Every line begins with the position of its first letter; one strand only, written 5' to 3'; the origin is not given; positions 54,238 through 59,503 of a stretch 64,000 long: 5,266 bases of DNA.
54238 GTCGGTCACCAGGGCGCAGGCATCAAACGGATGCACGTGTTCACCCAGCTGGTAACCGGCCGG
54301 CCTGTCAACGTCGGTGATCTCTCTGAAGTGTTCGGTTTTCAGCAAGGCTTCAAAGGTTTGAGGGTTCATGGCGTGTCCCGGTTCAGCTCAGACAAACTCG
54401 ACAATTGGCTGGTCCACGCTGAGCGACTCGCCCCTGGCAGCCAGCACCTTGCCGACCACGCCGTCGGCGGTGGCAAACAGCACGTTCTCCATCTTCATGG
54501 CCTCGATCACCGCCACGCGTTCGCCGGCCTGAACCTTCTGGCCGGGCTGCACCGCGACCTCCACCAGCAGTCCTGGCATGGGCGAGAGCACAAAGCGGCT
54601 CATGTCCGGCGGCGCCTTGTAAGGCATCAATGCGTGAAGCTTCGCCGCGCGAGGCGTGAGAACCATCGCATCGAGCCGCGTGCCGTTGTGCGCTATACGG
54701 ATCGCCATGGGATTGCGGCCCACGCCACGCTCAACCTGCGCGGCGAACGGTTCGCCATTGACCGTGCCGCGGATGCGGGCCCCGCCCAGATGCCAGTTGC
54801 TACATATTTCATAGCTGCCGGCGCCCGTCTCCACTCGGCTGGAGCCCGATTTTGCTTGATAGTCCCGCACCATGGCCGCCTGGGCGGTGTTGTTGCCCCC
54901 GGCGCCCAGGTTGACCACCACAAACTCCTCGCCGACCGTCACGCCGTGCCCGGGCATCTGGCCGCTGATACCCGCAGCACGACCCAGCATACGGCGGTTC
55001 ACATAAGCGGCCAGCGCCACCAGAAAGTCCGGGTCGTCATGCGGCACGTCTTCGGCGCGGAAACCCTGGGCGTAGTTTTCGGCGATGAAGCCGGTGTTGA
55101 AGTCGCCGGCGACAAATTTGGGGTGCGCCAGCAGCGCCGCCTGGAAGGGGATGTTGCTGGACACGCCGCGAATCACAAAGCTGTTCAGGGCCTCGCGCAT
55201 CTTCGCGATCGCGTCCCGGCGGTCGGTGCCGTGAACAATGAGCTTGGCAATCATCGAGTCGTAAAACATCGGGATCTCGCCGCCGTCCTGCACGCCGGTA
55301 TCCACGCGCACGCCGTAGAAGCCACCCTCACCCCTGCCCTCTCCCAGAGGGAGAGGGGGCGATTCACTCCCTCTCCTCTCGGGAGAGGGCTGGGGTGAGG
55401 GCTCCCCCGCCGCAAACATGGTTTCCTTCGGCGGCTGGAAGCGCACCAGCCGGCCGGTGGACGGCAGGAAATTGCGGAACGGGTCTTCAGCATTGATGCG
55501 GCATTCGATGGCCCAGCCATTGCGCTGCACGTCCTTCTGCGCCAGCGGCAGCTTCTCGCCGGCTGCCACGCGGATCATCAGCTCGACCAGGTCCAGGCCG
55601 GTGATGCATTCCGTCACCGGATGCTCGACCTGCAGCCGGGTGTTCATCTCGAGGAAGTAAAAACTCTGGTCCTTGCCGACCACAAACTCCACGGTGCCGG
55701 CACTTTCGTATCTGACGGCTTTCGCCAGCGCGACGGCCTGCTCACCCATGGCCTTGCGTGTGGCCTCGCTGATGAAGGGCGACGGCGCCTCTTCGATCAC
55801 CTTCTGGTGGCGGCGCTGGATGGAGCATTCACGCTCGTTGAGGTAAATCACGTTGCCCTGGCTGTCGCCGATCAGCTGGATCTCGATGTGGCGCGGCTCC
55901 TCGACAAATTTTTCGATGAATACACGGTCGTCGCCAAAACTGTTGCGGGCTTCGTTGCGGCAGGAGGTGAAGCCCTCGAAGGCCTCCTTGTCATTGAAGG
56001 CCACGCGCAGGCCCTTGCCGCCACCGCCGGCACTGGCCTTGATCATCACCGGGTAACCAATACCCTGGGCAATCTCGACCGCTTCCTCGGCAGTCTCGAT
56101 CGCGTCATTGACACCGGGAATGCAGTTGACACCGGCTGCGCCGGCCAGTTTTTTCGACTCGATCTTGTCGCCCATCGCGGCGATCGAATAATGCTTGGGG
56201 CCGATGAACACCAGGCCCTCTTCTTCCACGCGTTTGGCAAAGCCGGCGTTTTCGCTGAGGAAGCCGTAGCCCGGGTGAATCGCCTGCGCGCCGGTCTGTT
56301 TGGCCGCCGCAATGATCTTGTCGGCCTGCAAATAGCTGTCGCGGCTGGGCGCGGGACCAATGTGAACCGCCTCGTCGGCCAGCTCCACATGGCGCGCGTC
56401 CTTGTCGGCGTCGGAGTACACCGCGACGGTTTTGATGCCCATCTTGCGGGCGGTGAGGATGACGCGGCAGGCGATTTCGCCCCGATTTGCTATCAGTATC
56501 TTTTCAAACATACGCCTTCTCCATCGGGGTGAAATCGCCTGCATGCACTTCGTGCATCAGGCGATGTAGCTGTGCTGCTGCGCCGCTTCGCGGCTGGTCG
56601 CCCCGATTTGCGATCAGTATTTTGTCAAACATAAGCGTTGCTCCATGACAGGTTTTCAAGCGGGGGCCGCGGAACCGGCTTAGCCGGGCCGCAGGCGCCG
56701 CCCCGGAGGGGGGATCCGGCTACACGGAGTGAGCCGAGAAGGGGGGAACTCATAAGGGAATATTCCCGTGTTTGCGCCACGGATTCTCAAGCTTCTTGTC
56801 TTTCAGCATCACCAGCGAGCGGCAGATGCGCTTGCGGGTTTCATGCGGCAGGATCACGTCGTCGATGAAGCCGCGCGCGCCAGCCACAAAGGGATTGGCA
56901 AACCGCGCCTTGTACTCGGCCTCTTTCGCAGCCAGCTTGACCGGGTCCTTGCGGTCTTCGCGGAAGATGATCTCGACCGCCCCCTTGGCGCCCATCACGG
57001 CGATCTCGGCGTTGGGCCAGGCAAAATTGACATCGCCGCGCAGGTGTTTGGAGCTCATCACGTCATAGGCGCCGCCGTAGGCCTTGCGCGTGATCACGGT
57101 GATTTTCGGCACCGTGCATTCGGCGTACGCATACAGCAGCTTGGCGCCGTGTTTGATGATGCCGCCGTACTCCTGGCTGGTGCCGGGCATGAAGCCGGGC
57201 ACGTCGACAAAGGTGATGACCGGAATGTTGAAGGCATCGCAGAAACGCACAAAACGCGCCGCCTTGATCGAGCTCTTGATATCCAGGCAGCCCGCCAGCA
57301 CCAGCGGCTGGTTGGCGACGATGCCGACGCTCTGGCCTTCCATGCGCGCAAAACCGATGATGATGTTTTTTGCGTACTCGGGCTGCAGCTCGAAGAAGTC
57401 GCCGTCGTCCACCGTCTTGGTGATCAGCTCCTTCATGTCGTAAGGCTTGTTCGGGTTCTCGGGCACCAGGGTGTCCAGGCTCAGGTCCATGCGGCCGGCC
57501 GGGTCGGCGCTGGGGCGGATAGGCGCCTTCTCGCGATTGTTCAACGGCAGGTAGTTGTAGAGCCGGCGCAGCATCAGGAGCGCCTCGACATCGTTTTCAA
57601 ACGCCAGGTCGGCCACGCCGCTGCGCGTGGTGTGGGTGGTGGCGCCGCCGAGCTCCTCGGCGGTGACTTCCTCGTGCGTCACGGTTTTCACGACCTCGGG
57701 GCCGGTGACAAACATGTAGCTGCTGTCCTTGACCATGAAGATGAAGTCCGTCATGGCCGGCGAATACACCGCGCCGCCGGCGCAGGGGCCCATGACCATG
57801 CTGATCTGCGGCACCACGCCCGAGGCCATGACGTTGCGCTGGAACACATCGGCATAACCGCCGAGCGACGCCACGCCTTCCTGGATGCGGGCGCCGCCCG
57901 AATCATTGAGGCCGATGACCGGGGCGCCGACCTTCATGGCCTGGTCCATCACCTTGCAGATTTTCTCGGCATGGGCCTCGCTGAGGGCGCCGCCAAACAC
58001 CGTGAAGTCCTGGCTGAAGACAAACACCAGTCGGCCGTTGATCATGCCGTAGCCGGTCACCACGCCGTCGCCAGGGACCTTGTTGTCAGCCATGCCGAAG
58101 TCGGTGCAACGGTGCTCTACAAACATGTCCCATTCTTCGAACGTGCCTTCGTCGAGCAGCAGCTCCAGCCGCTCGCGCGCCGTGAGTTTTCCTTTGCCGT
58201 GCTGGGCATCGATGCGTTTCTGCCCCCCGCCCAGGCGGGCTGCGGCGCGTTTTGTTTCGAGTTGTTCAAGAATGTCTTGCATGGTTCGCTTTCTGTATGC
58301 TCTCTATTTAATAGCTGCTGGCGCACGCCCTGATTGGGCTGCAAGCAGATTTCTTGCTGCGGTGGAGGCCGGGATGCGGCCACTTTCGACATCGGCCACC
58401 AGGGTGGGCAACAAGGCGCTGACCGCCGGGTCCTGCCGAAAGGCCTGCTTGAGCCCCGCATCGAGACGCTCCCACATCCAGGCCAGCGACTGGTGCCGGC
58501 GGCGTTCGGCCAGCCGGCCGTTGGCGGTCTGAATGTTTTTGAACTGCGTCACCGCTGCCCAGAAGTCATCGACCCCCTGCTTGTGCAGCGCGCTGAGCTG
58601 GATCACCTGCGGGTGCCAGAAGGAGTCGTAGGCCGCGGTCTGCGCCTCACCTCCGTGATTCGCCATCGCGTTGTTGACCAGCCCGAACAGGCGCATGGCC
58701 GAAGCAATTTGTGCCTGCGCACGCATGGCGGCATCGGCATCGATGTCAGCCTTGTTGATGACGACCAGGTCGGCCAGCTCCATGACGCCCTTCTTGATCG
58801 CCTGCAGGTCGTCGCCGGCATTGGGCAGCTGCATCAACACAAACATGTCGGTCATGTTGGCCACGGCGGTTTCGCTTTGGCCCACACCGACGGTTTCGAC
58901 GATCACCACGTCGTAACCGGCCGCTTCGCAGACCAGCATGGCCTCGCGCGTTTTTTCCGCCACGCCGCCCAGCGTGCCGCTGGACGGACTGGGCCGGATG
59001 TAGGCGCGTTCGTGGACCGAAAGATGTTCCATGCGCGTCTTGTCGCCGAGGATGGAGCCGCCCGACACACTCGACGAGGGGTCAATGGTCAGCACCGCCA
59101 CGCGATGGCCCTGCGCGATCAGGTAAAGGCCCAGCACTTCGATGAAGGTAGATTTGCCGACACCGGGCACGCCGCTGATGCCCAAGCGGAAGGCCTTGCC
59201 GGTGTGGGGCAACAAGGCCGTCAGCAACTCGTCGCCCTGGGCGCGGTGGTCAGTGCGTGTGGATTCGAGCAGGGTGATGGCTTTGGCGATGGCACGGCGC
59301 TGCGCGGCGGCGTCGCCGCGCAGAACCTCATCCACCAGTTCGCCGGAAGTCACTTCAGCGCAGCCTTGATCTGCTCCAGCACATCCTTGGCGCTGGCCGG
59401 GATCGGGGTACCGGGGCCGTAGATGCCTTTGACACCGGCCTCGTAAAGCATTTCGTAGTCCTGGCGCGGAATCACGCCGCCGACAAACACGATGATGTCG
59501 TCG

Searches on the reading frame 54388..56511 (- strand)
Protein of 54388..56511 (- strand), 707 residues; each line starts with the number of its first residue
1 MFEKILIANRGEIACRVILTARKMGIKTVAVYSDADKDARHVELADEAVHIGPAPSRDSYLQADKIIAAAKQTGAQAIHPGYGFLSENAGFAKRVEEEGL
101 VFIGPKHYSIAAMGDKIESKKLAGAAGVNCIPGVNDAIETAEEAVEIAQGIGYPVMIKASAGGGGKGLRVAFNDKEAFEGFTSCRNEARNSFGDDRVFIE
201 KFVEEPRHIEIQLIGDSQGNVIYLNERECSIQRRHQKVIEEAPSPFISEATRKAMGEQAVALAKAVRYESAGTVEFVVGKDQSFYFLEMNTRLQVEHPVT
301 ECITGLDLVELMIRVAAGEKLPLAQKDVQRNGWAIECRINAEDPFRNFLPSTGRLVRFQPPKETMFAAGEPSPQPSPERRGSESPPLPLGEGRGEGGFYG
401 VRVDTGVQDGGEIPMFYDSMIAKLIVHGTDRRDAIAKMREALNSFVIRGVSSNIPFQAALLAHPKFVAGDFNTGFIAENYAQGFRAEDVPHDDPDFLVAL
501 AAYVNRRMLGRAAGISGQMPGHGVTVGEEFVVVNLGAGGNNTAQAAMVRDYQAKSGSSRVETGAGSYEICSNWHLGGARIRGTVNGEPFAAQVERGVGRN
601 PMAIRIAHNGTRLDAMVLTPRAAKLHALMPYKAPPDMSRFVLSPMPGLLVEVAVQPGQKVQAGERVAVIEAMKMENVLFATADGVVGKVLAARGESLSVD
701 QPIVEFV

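Call 13: search_protein_families(library=pfam, proteins=[window:54388-56511:-])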
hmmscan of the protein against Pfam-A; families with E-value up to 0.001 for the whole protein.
window:54388-56511:- (707 aa): 7 families
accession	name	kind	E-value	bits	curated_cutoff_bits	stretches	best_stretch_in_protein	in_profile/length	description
PF02786.22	CPSase_L_D2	-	1.1e-78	264.1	19.8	1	115-322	1-209/211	Carbamoyl-phosphate synthase L chain, ATP binding domain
PF00289.28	Biotin_carb_N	-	2.9e-46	156.9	25.5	1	1-108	1-108/110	Biotin carboxylase, N-terminal domain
PF02785.25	Biotin_carb_C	-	9.4e-36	122.6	32.4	2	399-477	29-107/108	Biotin carboxylase C-terminal domain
PF18140.6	PCC_BT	-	2.1e-26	93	23.5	1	497-632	1-126/126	Propionyl-coenzyme A carboxylase BT domain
PF00364.28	Biotin_lipoyl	-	8.4e-17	61.2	22.1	1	642-705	4-72/73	Biotin-requiring enzyme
PF07478.18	Dala_Dala_lig_C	-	2e-07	31.2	24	1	141-291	25-174/204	D-ala D-ala ligase C-terminus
PF02222.28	ATP-grasp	-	1.9e-06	28.1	27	1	137-292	15-162/179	ATP-grasp domain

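Call 23: search_solved_structures(query=window:54388-56511:-, show_alignments=2, max_evalue=1e-60)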
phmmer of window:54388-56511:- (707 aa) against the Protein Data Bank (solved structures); distinct sequences matched with E-value up to 1e-60: 71 (the best 60 are shown).
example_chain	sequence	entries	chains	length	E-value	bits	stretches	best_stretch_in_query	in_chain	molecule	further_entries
3n6r_A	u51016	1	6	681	1.7e-235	786.9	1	1-706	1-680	Propionyl-CoA carboxylase, alpha subunit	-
6ybp_G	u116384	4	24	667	8.6e-223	744.8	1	1-364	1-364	Propionyl-CoA carboxylase alpha subunit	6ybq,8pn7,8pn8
9wkr_A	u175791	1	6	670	5.2e-195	653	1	2-362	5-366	Propionyl-CoA carboxylase alpha chain, mitochondrial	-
7ybu_A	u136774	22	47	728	7.3e-195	652.5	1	2-362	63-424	Propionyl-CoA carboxylase alpha chain, mitochondrial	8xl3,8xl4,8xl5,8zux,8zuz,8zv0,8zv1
8zuy_A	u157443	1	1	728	8.9e-194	649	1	2-362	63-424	Propionyl-CoA carboxylase alpha chain, mitochondrial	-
8sgx_S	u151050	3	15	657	2.1e-179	601.5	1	5-361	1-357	propionyl-CoA carboxylase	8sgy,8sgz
8j4z_E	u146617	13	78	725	3.9e-155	521.2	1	3-362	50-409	Methylcrotonoyl-CoA carboxylase subunit alpha, mitochondrial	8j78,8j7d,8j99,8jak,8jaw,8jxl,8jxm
3u9s_A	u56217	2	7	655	2.8e-147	495.3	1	3-359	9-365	Methylcrotonyl-CoA carboxylase, alpha-subunit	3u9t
9yx0_D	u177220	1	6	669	4.5e-147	494.6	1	2-361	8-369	biotin carboxylase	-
9tps_G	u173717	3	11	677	2.1e-146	492.4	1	1-361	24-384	Biotin carboxylase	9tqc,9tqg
2vpq_A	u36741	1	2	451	1.2e-141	476.7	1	3-361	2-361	ACETYL-COA CARBOXYLASE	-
9eb7_A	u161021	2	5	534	3.1e-140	472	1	2-361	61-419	Biotin carboxylase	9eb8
8hz4_A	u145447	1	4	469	5.9e-138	464.5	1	1-361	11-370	Biotin carboxylase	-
3jzf_A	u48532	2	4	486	7.5e-136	457.5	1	1-361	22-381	Biotin carboxylase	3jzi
2gps_A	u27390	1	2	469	9e-136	457.3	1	1-361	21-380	Biotin carboxylase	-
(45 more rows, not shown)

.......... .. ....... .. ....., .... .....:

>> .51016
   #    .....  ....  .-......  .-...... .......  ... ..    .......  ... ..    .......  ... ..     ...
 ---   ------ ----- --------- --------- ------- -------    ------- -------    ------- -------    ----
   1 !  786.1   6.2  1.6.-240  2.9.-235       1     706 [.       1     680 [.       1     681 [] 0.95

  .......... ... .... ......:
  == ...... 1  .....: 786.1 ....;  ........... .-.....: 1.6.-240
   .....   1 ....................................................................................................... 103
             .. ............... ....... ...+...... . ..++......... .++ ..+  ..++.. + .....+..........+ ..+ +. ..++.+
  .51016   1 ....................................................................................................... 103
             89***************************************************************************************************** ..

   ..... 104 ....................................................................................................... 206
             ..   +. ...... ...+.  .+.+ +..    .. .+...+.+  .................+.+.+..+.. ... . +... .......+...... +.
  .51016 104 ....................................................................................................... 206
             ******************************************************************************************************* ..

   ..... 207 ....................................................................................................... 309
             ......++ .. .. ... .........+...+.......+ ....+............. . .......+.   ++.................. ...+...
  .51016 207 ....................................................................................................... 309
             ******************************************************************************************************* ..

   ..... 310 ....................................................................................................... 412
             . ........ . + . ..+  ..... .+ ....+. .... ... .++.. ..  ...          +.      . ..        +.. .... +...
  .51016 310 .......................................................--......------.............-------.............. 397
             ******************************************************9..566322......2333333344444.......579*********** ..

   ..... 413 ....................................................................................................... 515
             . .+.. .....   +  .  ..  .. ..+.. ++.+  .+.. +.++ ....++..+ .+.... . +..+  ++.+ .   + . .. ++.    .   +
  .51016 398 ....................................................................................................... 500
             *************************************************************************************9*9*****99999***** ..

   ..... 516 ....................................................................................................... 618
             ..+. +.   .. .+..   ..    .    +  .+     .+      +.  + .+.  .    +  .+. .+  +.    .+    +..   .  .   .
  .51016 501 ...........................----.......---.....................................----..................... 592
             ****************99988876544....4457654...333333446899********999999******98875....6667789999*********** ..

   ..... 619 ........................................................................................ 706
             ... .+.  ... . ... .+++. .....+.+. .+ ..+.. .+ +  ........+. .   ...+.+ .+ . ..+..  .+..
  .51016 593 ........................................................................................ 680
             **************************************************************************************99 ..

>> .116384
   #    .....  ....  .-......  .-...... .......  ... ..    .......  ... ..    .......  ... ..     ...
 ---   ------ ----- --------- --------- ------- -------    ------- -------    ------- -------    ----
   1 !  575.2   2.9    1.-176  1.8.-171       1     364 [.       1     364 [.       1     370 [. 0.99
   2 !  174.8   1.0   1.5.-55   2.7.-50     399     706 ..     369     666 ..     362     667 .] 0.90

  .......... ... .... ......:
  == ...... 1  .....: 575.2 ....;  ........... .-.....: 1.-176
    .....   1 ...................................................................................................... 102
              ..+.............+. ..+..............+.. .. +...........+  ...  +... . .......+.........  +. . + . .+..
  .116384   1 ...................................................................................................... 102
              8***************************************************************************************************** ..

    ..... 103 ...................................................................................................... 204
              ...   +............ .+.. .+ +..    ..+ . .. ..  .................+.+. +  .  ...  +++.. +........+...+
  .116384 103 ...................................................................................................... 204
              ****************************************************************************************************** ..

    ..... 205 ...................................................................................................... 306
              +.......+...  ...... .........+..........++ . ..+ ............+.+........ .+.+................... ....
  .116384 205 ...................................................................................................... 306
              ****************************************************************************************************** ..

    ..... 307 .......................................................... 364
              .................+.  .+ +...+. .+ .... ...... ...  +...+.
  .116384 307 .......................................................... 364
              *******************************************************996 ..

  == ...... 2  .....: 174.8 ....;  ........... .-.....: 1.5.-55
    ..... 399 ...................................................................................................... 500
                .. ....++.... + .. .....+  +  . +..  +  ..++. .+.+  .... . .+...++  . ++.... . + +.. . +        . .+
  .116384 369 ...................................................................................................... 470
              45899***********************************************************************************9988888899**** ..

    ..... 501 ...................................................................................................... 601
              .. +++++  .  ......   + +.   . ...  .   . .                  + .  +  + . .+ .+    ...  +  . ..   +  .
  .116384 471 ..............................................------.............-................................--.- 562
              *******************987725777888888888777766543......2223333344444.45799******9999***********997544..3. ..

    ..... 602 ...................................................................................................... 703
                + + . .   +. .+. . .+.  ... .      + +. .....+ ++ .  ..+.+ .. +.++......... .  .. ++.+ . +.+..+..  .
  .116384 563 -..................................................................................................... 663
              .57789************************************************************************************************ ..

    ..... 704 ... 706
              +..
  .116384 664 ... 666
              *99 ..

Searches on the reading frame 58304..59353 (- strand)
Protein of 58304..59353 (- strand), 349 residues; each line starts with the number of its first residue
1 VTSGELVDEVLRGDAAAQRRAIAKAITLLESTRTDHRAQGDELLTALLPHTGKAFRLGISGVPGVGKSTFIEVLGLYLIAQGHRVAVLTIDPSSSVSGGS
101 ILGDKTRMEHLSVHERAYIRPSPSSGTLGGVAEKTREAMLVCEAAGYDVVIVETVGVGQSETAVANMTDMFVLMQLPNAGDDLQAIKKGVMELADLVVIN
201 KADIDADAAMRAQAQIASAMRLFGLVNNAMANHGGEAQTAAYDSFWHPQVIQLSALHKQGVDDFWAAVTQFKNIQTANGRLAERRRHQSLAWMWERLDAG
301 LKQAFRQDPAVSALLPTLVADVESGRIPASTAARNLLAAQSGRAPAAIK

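Call 13: search_protein_families(library=pfam, proteins=[window:58304-59353:-])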
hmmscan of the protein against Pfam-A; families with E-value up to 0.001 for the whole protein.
window:58304-59353:- (349 aa): 4 families
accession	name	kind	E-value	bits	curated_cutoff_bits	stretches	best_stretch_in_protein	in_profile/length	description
PF03308.22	MeaB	-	1.5e-107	359.1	23.1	1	22-307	1-270/273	Methylmalonyl Co-A mutase-associated GTPase MeaB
PF03029.23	ATP_bind_1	-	0.00012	22.4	27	0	59-94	1-36/240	Conserved hypothetical ATP binding protein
PF02492.25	cobW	-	0.00012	22.1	20.7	0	58-213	4-165/180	CobW/HypB/UreG, nucleotide-binding domain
PF01656.29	CbiA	-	0.00019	21.8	25.4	1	64-226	9-79/125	CobQ/CobB/MinD/ParA nucleotide binding domain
